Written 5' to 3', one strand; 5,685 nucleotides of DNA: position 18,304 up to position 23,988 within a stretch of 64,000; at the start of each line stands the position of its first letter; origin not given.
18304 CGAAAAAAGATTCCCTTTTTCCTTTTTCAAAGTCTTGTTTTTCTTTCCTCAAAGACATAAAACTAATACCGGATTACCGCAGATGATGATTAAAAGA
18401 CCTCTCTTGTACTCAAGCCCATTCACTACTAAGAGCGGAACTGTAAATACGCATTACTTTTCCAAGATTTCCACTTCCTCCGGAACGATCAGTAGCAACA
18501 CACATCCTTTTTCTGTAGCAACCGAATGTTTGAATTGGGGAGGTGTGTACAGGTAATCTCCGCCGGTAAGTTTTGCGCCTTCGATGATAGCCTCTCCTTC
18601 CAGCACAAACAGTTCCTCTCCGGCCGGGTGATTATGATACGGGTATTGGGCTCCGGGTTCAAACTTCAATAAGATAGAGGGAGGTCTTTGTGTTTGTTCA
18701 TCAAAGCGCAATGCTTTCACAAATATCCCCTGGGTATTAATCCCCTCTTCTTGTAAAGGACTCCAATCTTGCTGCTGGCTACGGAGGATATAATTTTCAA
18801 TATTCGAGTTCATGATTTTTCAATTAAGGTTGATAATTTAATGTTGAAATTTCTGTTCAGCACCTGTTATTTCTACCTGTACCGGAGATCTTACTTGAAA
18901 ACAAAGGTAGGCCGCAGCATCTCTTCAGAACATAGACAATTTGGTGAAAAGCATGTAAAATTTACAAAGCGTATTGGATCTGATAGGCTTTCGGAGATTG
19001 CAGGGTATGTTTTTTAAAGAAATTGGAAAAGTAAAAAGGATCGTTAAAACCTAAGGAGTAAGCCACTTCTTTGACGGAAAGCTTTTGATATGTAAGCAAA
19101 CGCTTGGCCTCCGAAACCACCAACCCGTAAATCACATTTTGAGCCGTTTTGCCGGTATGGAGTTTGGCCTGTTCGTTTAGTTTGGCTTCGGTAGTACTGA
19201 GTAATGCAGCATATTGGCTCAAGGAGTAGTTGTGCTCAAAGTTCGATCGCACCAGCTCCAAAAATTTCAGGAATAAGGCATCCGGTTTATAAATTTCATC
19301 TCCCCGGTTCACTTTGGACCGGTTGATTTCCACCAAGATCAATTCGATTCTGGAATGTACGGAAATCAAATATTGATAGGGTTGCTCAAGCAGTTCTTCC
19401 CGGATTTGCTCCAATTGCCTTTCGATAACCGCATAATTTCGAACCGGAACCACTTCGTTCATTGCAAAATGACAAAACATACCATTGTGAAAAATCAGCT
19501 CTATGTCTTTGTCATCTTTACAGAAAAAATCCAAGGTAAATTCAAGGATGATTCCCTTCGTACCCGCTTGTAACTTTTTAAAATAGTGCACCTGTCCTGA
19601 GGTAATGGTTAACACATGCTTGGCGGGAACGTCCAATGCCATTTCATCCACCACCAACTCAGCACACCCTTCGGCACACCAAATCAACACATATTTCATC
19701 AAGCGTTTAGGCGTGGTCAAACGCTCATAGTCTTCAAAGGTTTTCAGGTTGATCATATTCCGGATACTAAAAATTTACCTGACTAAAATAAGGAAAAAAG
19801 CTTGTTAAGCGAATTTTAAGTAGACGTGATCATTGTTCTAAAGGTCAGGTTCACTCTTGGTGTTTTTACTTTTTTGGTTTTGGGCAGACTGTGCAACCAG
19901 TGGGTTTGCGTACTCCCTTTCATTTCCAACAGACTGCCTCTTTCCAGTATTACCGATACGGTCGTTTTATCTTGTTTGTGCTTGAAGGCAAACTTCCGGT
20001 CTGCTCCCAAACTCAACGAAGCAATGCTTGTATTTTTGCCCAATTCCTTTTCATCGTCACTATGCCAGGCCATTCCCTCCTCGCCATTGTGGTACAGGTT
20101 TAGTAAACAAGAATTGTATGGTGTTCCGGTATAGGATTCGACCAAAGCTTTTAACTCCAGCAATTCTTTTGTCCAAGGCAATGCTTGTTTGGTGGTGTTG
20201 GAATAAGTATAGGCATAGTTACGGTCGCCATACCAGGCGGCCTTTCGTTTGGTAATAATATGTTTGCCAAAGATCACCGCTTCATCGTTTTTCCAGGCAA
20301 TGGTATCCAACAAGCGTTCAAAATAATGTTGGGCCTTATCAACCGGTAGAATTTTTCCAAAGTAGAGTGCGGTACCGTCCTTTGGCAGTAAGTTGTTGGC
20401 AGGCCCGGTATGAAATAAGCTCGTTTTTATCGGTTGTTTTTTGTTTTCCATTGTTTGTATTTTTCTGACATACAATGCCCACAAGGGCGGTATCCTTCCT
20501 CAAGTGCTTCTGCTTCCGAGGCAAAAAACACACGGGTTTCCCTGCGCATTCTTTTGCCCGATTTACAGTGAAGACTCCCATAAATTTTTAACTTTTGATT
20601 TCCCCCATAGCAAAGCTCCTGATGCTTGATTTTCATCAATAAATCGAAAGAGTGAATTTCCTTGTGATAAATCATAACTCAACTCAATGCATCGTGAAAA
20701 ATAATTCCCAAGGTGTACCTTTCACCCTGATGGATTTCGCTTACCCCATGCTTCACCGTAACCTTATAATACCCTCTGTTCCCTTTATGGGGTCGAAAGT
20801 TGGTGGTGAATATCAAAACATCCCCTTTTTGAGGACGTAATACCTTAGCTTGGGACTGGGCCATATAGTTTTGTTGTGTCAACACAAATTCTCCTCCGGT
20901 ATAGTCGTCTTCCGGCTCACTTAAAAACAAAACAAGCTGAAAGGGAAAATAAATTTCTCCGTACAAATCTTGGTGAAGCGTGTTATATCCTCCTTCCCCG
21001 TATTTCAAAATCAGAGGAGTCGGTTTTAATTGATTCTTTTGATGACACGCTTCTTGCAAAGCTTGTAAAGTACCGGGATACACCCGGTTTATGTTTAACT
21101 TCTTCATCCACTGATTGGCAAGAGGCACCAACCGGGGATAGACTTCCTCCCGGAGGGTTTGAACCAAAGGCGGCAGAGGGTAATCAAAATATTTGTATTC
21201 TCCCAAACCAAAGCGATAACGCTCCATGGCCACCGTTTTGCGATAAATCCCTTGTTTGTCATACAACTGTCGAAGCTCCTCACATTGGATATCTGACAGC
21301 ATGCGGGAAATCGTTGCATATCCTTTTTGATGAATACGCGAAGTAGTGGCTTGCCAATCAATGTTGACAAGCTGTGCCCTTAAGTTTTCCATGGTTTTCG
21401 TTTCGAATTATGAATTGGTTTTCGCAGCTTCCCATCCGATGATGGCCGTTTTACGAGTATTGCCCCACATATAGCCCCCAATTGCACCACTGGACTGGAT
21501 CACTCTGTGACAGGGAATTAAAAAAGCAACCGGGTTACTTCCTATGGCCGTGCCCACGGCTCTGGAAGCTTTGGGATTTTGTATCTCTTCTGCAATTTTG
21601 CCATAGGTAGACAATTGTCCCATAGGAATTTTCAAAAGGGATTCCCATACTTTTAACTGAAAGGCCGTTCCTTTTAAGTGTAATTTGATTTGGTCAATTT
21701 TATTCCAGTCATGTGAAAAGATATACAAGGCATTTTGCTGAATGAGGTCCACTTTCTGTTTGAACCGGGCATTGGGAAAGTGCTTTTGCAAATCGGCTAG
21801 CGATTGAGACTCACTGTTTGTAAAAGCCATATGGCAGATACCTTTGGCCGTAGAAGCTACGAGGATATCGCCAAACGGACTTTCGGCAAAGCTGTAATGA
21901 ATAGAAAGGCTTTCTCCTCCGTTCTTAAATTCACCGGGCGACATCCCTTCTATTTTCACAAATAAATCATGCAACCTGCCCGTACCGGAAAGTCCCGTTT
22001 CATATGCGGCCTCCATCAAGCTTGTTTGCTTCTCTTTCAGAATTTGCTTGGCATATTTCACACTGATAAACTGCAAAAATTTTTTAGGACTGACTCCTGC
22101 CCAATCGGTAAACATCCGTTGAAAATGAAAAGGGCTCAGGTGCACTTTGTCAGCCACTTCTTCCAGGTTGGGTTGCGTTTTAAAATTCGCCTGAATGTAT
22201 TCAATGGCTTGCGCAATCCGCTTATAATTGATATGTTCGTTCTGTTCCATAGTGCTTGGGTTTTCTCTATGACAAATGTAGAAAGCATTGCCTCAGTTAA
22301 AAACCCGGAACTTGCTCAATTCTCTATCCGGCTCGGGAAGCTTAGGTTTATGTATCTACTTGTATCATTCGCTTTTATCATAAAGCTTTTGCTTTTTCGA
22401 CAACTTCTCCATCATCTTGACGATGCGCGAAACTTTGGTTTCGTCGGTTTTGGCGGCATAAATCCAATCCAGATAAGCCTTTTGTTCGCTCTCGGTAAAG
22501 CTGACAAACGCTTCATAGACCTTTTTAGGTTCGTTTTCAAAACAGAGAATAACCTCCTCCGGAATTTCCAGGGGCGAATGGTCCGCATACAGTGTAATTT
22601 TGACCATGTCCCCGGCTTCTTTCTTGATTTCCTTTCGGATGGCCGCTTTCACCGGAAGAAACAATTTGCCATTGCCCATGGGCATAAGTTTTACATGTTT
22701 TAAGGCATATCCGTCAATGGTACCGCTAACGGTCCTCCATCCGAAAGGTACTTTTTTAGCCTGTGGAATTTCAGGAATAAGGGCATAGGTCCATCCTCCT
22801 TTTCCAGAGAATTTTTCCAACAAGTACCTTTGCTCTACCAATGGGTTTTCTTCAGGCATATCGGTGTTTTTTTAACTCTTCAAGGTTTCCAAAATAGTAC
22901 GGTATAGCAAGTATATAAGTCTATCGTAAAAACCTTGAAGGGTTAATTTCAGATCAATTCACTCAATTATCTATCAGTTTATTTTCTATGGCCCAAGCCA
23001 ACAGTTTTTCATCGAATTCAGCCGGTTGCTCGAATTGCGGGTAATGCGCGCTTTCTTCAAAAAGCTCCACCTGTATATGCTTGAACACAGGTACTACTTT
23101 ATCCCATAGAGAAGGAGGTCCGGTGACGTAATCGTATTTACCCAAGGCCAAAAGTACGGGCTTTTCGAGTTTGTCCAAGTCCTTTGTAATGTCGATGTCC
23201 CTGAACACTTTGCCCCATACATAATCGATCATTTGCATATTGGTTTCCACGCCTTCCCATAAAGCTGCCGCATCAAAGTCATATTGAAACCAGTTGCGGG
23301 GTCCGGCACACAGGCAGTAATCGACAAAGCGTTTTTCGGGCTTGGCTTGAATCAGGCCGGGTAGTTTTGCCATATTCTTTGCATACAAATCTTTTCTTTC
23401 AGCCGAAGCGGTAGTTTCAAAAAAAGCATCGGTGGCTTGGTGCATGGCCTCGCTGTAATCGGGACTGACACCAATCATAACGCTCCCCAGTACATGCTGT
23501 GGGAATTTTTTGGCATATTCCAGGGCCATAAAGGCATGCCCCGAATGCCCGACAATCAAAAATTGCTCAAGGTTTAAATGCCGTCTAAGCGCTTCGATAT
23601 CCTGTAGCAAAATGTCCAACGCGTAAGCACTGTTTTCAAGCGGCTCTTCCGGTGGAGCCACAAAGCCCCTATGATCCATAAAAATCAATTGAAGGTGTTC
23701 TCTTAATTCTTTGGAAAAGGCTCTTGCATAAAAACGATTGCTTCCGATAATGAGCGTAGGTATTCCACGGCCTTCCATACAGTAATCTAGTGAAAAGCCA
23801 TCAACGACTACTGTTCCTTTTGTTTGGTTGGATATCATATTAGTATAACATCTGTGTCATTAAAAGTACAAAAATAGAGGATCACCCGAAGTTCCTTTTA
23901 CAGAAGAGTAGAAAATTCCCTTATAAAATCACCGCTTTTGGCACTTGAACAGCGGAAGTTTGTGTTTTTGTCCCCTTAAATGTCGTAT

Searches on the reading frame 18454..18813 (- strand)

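Call 41: search_protein_families(library=pfam, proteins=[window:18454-18813:-], max_evalue=0.001)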
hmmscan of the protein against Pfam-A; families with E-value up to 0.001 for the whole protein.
window:18454-18813:- (119 aa): 3 families
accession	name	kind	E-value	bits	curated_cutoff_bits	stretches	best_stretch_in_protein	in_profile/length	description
PF12973.13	Cupin_7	-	7.9e-17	61.4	27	1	9-107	5-98/105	ChrR Cupin-like domain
PF07883.17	Cupin_2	-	2.8e-08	33.8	27.2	1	49-109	3-69/70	Cupin domain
PF16867.11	DMSP_lyase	-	1.8e-05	25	27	1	51-106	102-161/162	Dimethlysulfonioproprionate lyase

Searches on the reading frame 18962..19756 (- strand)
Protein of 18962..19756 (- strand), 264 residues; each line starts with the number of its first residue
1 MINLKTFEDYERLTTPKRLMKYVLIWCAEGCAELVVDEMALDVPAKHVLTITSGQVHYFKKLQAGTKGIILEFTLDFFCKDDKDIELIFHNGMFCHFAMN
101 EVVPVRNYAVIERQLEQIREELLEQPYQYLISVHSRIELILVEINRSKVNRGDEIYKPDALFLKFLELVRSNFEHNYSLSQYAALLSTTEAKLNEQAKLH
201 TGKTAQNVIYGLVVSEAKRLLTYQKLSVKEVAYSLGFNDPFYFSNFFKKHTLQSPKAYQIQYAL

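Call 41: search_protein_families(library=pfam, proteins=[window:18962-19756:-], max_evalue=0.001)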
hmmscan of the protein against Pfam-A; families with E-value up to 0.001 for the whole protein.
window:18962-19756:- (264 aa): 2 families
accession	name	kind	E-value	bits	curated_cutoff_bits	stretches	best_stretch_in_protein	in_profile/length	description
PF12833.13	HTH_18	-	1.3e-17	64.3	33.6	1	182-259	1-78/80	Helix-turn-helix domain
PF00165.29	HTH_AraC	-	1.1e-06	29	26.6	1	224-258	7-40/42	Bacterial regulatory helix-turn-helix proteins, AraC family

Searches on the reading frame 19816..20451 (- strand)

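Call 41: search_protein_families(library=pfam, proteins=[window:19816-20451:-], max_evalue=0.001)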
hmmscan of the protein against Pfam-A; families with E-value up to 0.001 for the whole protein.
window:19816-20451:- (211 aa): 1 family
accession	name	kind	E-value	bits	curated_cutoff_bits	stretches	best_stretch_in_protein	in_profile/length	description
PF13532.12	2OG-FeII_Oxy_2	-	1.2e-34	120.6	31.2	1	29-205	3-194/194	2OG-Fe(II) oxygenase superfamily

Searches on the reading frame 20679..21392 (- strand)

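Call 41: search_protein_families(library=pfam, proteins=[window:20679-21392:-], max_evalue=0.001)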
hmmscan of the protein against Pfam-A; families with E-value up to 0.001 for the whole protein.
window:20679-21392:- (237 aa): 2 families
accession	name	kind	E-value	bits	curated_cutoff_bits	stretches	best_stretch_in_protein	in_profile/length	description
PF09859.15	Oxygenase-NA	-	6.7e-77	257.3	26.2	1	64-235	1-172/172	Oxygenase, catalysing oxidative methylation of damaged DNA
PF13640.12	2OG-FeII_Oxy_3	-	6.4e-10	40.3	27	1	128-232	3-97/98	2OG-Fe(II) oxygenase superfamily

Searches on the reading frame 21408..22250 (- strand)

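Call 41: search_protein_families(library=pfam, proteins=[window:21408-22250:-], max_evalue=0.001)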
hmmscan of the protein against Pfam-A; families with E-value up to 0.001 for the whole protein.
window:21408-22250:- (280 aa): 4 families
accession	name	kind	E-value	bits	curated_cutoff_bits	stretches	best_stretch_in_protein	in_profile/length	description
PF01035.26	DNA_binding_1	-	1.2e-30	105.6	27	1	196-275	1-80/81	6-O-methylguanine DNA methyltransferase, DNA binding domain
PF12833.13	HTH_18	-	6.8e-16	58.8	33.6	1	33-110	2-79/80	Helix-turn-helix domain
PF00165.29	HTH_AraC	-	1.4e-07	31.9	26.6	1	19-60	1-42/42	Bacterial regulatory helix-turn-helix proteins, AraC family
PF02870.21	Methyltransf_1N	-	1.2e-06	29.4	21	1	117-166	1-50/71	6-O-methylguanine DNA methyltransferase, ribonuclease-like domain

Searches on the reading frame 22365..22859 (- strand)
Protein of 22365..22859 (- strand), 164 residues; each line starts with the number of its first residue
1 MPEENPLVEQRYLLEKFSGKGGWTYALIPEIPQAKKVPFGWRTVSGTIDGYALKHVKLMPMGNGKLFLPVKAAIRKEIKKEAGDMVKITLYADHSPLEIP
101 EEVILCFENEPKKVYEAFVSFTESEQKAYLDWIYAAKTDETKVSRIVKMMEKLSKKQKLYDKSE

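Call 41: search_protein_families(library=pfam, proteins=[window:22365-22859:-], max_evalue=0.001)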
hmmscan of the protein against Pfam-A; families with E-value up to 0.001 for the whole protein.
window:22365-22859:- (164 aa): 2 families
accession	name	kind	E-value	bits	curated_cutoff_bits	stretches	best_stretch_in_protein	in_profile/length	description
PF08922.17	DUF1905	-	1.3e-18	67.3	24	1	14-90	5-81/81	Domain of unknown function (DUF1905)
PF13376.11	OmdA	-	3.6e-15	56.1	25.6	1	97-155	2-59/60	Bacteriocin-protection, YdeI or OmpD-Associated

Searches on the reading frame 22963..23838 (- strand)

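Call 41: search_protein_families(library=pfam, proteins=[window:22963-23838:-], max_evalue=0.001)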
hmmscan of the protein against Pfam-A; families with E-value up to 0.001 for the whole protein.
window:22963-23838:- (291 aa): 3 families
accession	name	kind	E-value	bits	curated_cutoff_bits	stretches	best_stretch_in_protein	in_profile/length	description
PF00561.26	Abhydrolase_1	-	8.5e-14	52.2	25.8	1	33-272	13-245/245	alpha/beta hydrolase fold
PF12697.13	Abhydrolase_6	-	5.1e-08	34.3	26.3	1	38-275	17-214/217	Alpha/beta hydrolase family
PF12146.15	Hydrolase_4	-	0.00053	19.8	27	0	47-125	30-110/239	Serine aminopeptidase, S33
